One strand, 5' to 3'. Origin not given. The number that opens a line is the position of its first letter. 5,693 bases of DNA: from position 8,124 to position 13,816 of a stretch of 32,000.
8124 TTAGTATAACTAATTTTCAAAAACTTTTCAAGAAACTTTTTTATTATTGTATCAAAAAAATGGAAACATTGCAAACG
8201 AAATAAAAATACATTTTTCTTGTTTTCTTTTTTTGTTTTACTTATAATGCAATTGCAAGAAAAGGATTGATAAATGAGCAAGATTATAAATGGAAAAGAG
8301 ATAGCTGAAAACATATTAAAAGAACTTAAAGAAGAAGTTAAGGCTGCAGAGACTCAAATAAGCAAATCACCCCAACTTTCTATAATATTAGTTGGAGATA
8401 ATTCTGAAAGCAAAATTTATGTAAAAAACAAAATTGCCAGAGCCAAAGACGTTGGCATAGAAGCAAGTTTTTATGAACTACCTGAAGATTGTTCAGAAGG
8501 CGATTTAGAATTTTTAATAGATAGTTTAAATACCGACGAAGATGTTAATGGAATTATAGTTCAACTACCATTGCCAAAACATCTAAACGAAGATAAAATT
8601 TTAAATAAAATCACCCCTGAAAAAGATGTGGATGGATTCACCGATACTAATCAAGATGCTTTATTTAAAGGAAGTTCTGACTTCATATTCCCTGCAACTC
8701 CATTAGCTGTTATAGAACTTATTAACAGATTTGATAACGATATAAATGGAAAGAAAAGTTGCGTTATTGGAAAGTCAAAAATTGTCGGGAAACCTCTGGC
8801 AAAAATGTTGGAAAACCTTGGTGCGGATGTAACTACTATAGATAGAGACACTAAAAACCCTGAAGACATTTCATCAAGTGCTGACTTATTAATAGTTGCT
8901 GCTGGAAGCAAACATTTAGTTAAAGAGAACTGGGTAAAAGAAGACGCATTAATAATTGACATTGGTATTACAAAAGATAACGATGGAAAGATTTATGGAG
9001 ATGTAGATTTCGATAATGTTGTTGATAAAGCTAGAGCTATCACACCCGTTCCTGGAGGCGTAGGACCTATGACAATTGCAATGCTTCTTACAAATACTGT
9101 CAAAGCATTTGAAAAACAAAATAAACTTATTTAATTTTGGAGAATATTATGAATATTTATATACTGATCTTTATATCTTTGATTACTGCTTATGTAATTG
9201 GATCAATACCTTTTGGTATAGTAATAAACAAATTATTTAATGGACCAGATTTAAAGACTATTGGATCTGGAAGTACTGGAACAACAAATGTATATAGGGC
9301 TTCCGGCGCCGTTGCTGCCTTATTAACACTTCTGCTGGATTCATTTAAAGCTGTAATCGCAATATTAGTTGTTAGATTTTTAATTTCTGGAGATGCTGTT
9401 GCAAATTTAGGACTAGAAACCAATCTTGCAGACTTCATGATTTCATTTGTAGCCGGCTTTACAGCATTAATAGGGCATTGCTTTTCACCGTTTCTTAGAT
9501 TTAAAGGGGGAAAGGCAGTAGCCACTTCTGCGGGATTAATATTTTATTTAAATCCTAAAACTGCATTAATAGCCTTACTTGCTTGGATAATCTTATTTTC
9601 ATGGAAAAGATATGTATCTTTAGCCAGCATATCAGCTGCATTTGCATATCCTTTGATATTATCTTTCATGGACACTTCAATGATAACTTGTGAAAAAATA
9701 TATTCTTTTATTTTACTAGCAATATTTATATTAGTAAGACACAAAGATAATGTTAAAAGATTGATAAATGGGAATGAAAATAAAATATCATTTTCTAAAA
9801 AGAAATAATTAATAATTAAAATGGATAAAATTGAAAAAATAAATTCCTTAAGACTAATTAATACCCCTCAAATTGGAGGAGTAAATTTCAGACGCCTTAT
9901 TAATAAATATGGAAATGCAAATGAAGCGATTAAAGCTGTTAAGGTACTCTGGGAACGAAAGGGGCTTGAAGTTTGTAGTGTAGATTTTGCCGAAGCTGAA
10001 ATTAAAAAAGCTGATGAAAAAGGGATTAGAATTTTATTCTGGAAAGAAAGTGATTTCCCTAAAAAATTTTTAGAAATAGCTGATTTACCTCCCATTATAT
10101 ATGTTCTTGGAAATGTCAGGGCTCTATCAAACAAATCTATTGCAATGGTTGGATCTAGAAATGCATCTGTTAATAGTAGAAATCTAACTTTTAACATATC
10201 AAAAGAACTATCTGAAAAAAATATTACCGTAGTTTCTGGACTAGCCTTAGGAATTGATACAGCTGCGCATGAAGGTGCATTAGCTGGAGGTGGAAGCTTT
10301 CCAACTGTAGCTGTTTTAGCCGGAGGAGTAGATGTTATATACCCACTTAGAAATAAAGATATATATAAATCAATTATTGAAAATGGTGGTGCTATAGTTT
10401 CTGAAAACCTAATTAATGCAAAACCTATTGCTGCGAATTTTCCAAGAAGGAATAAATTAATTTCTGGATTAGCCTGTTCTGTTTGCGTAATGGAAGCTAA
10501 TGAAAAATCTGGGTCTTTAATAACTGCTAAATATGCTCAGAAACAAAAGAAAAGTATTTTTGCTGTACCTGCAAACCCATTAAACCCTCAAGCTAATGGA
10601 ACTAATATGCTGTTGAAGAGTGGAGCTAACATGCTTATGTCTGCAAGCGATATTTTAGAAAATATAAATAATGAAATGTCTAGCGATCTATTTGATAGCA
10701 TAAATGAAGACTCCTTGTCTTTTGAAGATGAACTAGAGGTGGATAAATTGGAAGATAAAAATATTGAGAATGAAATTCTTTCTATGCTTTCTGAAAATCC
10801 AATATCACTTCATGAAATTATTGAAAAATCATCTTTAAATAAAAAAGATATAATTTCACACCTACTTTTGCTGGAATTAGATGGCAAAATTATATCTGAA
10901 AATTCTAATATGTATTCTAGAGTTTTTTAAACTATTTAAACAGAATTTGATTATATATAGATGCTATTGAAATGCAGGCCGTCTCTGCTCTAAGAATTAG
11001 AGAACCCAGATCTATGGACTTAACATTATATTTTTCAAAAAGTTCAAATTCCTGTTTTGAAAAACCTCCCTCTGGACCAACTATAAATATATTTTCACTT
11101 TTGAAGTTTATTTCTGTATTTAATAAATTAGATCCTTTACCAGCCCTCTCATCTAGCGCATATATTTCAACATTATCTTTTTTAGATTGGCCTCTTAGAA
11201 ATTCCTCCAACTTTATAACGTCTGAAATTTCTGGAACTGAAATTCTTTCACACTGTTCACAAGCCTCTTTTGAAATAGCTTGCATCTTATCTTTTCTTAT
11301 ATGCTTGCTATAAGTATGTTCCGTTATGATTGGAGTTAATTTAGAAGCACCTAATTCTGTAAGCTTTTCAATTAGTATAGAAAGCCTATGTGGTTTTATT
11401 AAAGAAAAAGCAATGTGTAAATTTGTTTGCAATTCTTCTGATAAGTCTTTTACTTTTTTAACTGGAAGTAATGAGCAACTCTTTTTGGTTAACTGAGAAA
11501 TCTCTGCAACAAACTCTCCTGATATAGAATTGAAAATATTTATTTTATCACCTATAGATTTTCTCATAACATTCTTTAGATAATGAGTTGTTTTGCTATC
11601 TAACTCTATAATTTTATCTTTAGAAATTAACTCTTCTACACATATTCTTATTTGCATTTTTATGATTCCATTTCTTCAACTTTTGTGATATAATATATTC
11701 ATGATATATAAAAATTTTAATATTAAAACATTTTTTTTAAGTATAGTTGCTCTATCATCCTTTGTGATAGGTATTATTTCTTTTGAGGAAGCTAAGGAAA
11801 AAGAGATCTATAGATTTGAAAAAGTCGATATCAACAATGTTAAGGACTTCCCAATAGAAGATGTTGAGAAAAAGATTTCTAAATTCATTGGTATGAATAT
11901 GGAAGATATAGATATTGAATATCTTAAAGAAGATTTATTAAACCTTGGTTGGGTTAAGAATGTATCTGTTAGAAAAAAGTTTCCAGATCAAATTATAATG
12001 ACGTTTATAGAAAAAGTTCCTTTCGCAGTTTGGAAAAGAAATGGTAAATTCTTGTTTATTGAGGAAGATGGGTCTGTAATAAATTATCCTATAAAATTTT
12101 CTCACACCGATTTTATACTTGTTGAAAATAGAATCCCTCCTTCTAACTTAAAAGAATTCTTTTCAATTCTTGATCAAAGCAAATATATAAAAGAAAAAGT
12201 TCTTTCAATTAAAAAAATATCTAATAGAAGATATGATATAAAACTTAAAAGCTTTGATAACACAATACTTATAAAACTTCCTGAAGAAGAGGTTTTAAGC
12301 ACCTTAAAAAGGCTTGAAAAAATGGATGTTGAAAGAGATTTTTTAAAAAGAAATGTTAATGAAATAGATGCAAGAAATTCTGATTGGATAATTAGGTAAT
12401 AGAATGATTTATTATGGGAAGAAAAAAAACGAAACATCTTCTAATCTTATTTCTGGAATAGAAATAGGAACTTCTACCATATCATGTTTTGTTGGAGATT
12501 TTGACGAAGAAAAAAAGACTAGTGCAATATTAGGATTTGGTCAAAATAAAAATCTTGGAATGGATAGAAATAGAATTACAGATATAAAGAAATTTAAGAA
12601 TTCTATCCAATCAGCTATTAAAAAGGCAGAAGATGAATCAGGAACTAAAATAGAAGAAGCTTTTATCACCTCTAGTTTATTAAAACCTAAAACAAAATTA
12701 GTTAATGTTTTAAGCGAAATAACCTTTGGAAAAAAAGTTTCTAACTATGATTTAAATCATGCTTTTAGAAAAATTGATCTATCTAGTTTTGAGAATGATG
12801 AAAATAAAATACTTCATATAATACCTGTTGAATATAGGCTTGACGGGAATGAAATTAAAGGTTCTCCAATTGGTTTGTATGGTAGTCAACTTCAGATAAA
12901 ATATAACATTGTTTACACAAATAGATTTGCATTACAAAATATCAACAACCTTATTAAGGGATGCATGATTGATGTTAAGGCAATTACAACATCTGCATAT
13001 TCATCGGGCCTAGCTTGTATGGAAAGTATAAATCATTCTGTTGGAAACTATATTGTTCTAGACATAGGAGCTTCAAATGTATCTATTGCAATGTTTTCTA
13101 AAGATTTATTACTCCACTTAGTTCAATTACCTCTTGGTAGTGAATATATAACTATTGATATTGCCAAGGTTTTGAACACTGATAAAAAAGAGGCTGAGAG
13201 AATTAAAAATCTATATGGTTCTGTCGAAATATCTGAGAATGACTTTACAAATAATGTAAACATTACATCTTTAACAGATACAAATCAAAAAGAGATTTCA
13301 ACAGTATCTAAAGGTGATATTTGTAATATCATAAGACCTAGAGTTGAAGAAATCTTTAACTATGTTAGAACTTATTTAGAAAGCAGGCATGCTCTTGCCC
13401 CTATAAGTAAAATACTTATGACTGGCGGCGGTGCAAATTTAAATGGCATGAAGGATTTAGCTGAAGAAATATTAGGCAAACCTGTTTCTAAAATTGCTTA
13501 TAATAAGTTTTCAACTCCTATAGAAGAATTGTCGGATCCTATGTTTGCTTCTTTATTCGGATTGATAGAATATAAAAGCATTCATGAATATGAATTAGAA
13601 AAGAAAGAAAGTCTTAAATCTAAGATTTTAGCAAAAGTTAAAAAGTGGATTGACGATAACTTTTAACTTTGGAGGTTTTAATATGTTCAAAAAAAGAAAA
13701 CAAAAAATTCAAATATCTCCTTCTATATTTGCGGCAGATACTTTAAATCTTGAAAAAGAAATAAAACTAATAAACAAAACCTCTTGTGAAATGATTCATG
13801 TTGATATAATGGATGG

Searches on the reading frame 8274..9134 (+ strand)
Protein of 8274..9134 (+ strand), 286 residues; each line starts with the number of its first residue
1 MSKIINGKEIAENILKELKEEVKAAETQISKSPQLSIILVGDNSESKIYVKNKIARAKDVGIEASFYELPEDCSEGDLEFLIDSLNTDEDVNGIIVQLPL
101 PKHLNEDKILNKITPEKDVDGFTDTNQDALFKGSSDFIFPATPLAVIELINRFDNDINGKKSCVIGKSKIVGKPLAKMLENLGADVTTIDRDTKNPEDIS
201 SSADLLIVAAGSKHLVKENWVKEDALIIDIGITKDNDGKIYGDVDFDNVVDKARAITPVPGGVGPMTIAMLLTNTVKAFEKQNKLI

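Call 9: search_protein_families(library=ncbifam, proteins=[window:8274-9134:+], max_evalue=0.00001)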
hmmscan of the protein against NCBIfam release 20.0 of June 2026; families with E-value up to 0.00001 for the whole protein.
window:8274-9134:+ (286 aa): 30 families (the best 25 are shown)
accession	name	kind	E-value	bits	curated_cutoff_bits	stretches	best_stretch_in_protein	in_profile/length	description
NF008058.0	PRK10792.1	equivalog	1.6e-91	306.3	355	1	2-283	3-283/285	bifunctional methylenetetrahydrofolate dehydrogenase/methenyltetrahydrofolate cyclohydrolase FolD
NF010787.0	PRK14191.1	equivalog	3.5e-90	302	423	1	3-284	2-282/285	bifunctional methylenetetrahydrofolate dehydrogenase/methenyltetrahydrofolate cyclohydrolase FolD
NF010776.0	PRK14179.1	equivalog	1.1e-88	297.1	445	1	1-282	1-281/284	bifunctional methylenetetrahydrofolate dehydrogenase/methenyltetrahydrofolate cyclohydrolase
NF010785.0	PRK14188.1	subfamily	1.2e-88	297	396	1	1-284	2-291/297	bifunctional methylenetetrahydrofolate dehydrogenase/methenyltetrahydrofolate cyclohydrolase FolD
NF010773.0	PRK14176.1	equivalog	5e-87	291.9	437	1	2-281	8-285/287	bifunctional 5,10-methylene-tetrahydrofolate dehydrogenase/ 5,10-methylene-tetrahydrofolate cyclohydrolase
NF010786.0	PRK14189.1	subfamily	4.1e-85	285.3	421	1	2-283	3-282/285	bifunctional methylenetetrahydrofolate dehydrogenase/methenyltetrahydrofolate cyclohydrolase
NF010781.0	PRK14184.1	equivalog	1.4e-84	283.6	438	1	3-282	2-283/286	bifunctional 5,10-methylene-tetrahydrofolate dehydrogenase/ 5,10-methylene-tetrahydrofolate cyclohydrolase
NF010783.0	PRK14186.1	equivalog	2.8e-84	282.7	333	1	1-284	1-287/297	bifunctional methylenetetrahydrofolate dehydrogenase/methenyltetrahydrofolate cyclohydrolase FolD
NF010780.0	PRK14183.1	equivalog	7.4e-83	278.1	480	1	3-283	2-281/283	bifunctional 5,10-methylene-tetrahydrofolate dehydrogenase/ 5,10-methylene-tetrahydrofolate cyclohydrolase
NF010769.0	PRK14172.1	equivalog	4.9e-82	275.3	392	1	1-279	1-277/278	bifunctional 5,10-methylene-tetrahydrofolate dehydrogenase/ 5,10-methylene-tetrahydrofolate cyclohydrolase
NF010784.0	PRK14187.1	equivalog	1.1e-81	274.2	486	1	1-283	2-288/300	bifunctional methylenetetrahydrofolate dehydrogenase/methenyltetrahydrofolate cyclohydrolase FolD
NF010790.0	PRK14194.1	equivalog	1.3e-81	274.1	508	1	2-284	4-287/301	bifunctional methylenetetrahydrofolate dehydrogenase/methenyltetrahydrofolate cyclohydrolase FolD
NF010767.0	PRK14170.1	equivalog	1.7e-81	273.3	559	1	1-281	1-279/284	bifunctional methylenetetrahydrofolate dehydrogenase/methenyltetrahydrofolate cyclohydrolase FolD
NF010768.0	PRK14171.1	equivalog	5.7e-80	268.7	514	1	1-281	1-281/288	bifunctional methylenetetrahydrofolate dehydrogenase/methenyltetrahydrofolate cyclohydrolase FolD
NF010766.0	PRK14169.1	equivalog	8.8e-78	261.6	450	1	1-278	1-276/283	bifunctional methylenetetrahydrofolate dehydrogenase/methenyltetrahydrofolate cyclohydrolase FolD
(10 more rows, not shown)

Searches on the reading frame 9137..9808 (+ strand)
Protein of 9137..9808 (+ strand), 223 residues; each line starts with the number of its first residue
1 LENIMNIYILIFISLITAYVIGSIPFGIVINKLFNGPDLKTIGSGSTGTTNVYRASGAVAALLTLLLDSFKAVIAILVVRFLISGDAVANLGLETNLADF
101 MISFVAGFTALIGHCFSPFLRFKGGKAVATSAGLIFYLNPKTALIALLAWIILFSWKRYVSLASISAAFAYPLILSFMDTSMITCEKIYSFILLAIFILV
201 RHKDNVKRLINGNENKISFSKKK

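Call 9: search_protein_families(library=ncbifam, proteins=[window:9137-9808:+], max_evalue=0.00001)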
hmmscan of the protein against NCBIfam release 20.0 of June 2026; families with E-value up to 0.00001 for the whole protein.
window:9137-9808:+ (223 aa): 8 families
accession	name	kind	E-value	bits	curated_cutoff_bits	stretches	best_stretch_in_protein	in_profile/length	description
TIGR00023.1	TIGR00023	equivalog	5.8e-51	173.1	137.2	1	8-218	2-194/196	glycerol-3-phosphate 1-O-acyltransferase PlsY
NF010976.0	PRK14399.1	equivalog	6.7e-24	85.1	419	1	2-175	2-167/258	membrane protein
NF010990.0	PRK14414.1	equivalog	7e-21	74.9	261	1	5-214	1-197/210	glycerol-3-phosphate acyltransferase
NF010993.0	PRK14417.1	equivalog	2.5e-20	73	249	1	10-201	4-181/232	membrane protein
NF010992.0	PRK14416.1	equivalog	3.5e-16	59.9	222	1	13-201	1-182/207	membrane protein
NF010987.0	PRK14411.1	equivalog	1e-15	58.2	243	1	12-217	4-190/204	membrane protein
NF010978.0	PRK14401.1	equivalog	7.1e-13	48.7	163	1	13-151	4-126/187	membrane protein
NF001254.0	PRK00220.2-1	equivalog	1.3e-07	31.9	199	1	10-200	5-179/182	glycerol-3-phosphate 1-O-acyltransferase PlsY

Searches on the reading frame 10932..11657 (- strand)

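Call 9: search_protein_families(library=ncbifam, proteins=[window:10932-11657:-], max_evalue=0.00001)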
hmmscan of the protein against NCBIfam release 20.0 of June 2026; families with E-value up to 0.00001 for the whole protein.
window:10932-11657:- (241 aa): 23 families
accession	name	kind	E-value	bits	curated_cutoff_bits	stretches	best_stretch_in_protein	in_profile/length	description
NF008694.0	PRK11713.3-2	equivalog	2e-61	207.4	234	1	2-231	7-233/245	16S rRNA (uracil(1498)-N(3))-methyltransferase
NF008696.0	PRK11713.3-5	equivalog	4.8e-56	189.9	234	1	3-236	7-239/248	16S rRNA (uracil(1498)-N(3))-methyltransferase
NF008692.0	PRK11713.1-5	equivalog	3e-45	154.5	196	1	4-234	5-238/246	16S rRNA (uracil(1498)-N(3))-methyltransferase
TIGR00046.1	TIGR00046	subfamily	1.6e-44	152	41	1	4-238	3-236/240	RsmE family RNA methyltransferase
NF008697.0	PRK11713.4-1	equivalog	2.1e-42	145.1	234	1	9-237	12-241/250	16S rRNA (uracil(1498)-N(3))-methyltransferase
NF008704.0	PRK11713.6-3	equivalog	1.5e-37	129.1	216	1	13-236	10-221/227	16S rRNA (uracil(1498)-N(3))-methyltransferase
NF008691.0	PRK11713.1-4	equivalog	1.4e-36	125.9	279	1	13-231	14-240/252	16S rRNA (uracil(1498)-N(3))-methyltransferase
NF008701.0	PRK11713.5-5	equivalog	3.7e-34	118.1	215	1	66-235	55-225/228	16S rRNA (uracil(1498)-N(3))-methyltransferase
NF008702.0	PRK11713.6-1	equivalog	2.2e-33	115.5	269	1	11-234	10-228/235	16S rRNA (uracil(1498)-N(3))-methyltransferase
NF008706.0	PRK11713.7-1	equivalog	1.2e-32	113.6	273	1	4-234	5-225/232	16S rRNA (uracil(1498)-N(3))-methyltransferase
NF008690.0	PRK11713.1-1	equivalog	4e-31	108.3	342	1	4-232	5-232/243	16S rRNA (uracil(1498)-N(3))-methyltransferase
NF008705.0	PRK11713.6-4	equivalog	2.9e-28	98.7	343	1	9-233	10-233/248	16S rRNA (uracil(1498)-N(3))-methyltransferase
NF008695.0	PRK11713.3-3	equivalog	1.2e-27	96.8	246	1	12-235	9-221/223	16S rRNA (uracil(1498)-N(3))-methyltransferase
NF008711.0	PRK11713.7-6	equivalog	1.4e-27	96.9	304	1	14-234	13-237/244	16S rRNA (uracil(1498)-N(3))-methyltransferase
NF008709.0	PRK11713.7-4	equivalog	2.6e-27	95.8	292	1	4-234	3-237/246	16S rRNA (uracil(1498)-N(3))-methyltransferase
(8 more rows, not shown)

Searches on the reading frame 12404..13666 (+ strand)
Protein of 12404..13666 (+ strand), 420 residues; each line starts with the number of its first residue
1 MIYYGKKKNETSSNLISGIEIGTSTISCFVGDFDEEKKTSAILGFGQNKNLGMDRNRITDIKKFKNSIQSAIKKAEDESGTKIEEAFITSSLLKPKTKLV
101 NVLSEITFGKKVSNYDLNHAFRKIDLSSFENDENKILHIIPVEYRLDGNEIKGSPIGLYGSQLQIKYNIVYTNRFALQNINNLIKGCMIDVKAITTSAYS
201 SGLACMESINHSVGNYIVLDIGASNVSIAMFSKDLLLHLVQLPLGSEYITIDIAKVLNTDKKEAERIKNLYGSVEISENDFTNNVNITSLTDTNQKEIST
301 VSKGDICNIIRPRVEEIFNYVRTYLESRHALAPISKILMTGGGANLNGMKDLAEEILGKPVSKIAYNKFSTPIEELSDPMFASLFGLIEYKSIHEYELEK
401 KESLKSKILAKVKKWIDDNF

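Call 9: search_protein_families(library=ncbifam, proteins=[window:12404-13666:+], max_evalue=0.00001)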
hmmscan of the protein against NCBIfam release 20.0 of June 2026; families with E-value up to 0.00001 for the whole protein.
window:12404-13666:+ (420 aa): 8 families
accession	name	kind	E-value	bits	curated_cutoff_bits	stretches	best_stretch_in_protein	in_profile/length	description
TIGR01174.1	ftsA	equivalog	6.3e-72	242.7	175.85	1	16-390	2-371/371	cell division protein FtsA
NF007009.0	PRK09472.1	equivalog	7.8e-41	140.5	409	1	11-417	5-410/420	cell division protein FtsA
NF045748.1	MPN316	equivalog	1.6e-11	44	500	1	48-326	40-312/424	MPN316 family protein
NF011660.0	PRK15080.1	equivalog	3.5e-09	36.3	182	0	297-373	195-267/277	ethanolamine utilization protein EutJ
TIGR01175.1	pilM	subfamily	1.7e-08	33.9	133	1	215-364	189-313/348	type IV pilus assembly protein PilM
NF045709.1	Amuc_1101_fam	equivalog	1.3e-06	27.5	650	1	176-363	140-314/608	Amuc_1101 family PilM-like pilus complex protein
TIGR02529.1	EutJ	subfamily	3.8e-06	26.6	152.1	0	296-373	161-234/239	ethanolamine utilization protein EutJ family protein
NF010540.1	PRK13929.1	exception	5.4e-06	25.7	515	1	208-362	145-307/334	rod-share determining protein MreBH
